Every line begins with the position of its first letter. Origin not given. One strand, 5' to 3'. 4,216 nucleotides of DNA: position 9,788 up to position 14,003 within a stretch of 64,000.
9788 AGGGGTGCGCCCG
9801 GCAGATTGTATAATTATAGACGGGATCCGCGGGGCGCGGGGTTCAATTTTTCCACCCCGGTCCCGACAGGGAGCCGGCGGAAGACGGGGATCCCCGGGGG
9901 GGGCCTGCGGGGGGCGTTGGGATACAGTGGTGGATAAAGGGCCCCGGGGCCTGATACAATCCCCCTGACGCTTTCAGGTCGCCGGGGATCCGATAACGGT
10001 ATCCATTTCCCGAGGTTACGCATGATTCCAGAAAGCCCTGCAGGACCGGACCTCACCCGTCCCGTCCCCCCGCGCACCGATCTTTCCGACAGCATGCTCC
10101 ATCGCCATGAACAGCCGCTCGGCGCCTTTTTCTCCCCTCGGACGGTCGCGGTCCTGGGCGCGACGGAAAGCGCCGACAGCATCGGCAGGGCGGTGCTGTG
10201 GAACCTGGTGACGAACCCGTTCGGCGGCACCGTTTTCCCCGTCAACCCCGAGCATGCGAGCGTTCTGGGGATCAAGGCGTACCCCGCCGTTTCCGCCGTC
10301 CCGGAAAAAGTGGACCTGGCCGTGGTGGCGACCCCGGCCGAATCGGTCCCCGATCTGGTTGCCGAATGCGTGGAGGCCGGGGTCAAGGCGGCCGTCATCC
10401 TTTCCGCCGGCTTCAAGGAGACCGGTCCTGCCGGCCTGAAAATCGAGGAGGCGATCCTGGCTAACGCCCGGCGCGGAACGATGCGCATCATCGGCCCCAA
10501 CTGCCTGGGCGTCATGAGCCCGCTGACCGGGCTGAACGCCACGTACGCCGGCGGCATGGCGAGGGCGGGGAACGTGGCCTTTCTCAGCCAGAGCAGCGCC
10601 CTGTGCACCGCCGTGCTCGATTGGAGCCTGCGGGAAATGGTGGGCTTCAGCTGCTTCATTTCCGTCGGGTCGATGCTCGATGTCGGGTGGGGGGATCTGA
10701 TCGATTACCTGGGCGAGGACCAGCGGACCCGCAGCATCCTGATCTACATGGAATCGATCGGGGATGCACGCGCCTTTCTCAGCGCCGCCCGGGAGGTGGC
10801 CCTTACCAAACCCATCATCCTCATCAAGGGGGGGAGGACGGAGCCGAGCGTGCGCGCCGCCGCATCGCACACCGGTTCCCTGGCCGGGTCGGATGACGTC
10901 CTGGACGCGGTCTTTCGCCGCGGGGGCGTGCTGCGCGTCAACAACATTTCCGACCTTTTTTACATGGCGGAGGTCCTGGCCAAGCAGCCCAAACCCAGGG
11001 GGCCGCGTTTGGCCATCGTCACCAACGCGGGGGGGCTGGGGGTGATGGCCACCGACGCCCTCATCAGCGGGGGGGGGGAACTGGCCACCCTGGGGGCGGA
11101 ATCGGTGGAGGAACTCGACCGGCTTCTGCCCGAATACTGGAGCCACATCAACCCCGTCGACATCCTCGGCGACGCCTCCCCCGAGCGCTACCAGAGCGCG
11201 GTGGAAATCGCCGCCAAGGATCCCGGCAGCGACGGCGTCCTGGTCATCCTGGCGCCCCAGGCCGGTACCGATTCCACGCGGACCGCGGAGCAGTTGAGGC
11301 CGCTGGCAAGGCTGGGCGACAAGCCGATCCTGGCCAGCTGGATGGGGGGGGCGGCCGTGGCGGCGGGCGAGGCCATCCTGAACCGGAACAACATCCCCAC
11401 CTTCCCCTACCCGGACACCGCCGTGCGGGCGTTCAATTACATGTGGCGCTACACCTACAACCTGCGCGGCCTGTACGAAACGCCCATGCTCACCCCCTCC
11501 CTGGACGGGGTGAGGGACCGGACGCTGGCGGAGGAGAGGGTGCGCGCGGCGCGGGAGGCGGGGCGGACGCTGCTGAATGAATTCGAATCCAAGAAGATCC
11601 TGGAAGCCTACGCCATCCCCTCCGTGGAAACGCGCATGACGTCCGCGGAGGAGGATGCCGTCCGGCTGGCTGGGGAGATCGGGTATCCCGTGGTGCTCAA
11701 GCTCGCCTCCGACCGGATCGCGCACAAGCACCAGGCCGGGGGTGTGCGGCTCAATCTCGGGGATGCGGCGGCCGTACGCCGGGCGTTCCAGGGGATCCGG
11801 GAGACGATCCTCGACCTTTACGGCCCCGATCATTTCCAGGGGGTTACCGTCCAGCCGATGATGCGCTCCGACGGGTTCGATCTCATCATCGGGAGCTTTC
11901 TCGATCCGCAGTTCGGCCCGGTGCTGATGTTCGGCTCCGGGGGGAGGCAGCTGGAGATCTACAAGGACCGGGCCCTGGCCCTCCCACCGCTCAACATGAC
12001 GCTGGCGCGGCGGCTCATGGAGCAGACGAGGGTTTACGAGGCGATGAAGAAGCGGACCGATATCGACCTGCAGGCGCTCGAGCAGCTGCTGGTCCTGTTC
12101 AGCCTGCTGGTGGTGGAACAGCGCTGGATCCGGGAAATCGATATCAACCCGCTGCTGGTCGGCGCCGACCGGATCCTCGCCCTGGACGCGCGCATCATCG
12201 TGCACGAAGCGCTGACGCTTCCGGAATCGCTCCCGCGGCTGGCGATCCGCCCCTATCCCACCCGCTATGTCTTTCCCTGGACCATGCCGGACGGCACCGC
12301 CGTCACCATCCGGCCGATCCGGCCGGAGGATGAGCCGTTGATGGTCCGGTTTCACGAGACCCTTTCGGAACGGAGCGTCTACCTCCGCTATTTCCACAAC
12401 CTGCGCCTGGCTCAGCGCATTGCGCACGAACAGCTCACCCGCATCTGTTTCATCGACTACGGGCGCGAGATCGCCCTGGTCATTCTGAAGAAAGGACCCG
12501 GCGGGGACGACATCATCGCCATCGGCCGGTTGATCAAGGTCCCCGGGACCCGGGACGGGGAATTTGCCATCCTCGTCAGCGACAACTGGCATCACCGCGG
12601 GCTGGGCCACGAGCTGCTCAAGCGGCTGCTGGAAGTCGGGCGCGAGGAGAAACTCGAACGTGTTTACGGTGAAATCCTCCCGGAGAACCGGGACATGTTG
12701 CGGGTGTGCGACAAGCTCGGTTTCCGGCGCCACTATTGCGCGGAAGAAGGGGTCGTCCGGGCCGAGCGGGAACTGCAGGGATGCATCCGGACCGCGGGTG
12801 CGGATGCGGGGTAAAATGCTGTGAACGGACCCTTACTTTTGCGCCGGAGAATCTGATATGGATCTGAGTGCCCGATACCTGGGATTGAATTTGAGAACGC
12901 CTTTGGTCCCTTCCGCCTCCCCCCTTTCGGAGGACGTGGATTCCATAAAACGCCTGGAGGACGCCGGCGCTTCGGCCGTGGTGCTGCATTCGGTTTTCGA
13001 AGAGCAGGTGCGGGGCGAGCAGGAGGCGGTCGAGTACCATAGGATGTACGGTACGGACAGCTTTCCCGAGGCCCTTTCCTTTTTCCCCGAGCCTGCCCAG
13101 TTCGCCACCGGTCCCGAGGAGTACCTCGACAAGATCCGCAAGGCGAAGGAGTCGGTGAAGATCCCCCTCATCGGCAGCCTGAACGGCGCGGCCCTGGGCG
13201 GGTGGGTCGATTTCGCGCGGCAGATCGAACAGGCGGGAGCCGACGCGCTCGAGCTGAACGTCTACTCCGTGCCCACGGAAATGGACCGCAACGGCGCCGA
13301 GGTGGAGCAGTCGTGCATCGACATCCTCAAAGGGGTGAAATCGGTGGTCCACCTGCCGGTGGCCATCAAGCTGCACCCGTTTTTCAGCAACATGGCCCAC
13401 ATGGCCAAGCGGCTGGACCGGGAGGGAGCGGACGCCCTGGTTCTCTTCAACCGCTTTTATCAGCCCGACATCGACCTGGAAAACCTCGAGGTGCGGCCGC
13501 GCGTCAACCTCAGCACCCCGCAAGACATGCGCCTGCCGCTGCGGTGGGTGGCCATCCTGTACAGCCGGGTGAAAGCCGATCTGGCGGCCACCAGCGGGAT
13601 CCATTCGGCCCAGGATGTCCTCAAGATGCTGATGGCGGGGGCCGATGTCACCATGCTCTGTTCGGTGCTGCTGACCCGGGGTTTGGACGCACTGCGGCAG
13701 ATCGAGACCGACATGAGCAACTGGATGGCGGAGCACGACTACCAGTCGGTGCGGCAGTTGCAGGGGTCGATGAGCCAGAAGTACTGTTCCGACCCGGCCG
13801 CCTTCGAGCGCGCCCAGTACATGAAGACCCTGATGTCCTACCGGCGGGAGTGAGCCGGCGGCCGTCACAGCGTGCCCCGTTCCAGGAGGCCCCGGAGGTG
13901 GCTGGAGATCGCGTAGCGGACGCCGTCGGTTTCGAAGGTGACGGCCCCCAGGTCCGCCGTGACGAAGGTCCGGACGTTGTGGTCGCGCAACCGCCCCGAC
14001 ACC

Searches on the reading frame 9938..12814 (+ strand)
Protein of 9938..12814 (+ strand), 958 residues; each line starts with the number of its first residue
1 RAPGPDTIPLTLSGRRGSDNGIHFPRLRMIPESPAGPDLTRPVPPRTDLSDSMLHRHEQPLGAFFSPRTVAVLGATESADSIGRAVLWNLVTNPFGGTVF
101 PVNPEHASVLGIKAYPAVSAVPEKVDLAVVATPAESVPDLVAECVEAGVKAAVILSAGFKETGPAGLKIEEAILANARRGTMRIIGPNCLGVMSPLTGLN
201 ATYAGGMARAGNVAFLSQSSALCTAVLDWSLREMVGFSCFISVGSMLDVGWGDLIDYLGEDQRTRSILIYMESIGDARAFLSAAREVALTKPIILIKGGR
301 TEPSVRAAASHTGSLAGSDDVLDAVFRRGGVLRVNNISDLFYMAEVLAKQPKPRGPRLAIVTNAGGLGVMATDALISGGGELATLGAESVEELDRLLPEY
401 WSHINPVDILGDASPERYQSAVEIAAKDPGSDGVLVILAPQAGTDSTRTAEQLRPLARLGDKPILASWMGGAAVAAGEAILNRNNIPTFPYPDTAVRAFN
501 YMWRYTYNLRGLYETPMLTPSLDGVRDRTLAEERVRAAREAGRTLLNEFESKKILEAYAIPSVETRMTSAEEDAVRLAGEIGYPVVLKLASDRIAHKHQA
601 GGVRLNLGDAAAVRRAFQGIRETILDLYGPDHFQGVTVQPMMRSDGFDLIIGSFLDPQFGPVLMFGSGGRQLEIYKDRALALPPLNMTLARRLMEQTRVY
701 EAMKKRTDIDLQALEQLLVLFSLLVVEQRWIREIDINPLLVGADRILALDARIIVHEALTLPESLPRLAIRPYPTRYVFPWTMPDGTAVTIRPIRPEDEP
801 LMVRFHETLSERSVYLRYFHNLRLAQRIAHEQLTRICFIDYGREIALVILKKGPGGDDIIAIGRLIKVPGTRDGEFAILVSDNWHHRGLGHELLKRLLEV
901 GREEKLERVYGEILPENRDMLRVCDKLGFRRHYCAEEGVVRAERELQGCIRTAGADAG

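Call 58: search_protein_families(library=pfam, proteins=[window:9938-12814:+], max_evalue=0.00001)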
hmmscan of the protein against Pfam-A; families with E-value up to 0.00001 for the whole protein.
window:9938-12814:+ (958 aa): 7 families
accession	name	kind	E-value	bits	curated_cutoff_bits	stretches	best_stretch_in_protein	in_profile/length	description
PF13549.11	ATP-grasp_5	-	2.5e-75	253.1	27.6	1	538-755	2-221/221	ATP-grasp domain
PF13607.11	Succ_CoA_lig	-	6.9e-53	178.5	27.4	1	210-347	1-138/138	Succinyl-CoA ligase like flavodoxin domain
PF13380.12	CoA_binding_2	-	6.4e-24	85.1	22.8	1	68-194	1-115/116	CoA binding domain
PF02629.25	CoA_binding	-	1.8e-12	48.3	22.3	1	67-158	3-97/97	CoA binding domain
PF13302.13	Acetyltransf_3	-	4.9e-11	43.9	25.4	1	789-930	2-138/138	Acetyltransferase (GNAT) domain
PF19045.5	Ligase_CoA_2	-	9.7e-11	42.4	23.7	1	359-503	2-154/162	Ligase-CoA domain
PF00583.31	Acetyltransf_1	-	4.8e-08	33.7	20.7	1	830-929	16-116/116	Acetyltransferase (GNAT) family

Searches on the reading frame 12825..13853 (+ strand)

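Call 58: search_protein_families(library=pfam, proteins=[window:12825-13853:+], max_evalue=0.00001)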
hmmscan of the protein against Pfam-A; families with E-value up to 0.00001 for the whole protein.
window:12825-13853:+ (342 aa): 2 families
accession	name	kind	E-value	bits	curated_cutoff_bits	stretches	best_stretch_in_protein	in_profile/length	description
PF01180.27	DHO_dh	-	9.2e-17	61.6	27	1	95-300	74-290/291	Dihydroorotate dehydrogenase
PF01207.24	Dus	-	6.4e-06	25.9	20.4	0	165-278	111-213/311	Dihydrouridine synthase (Dus)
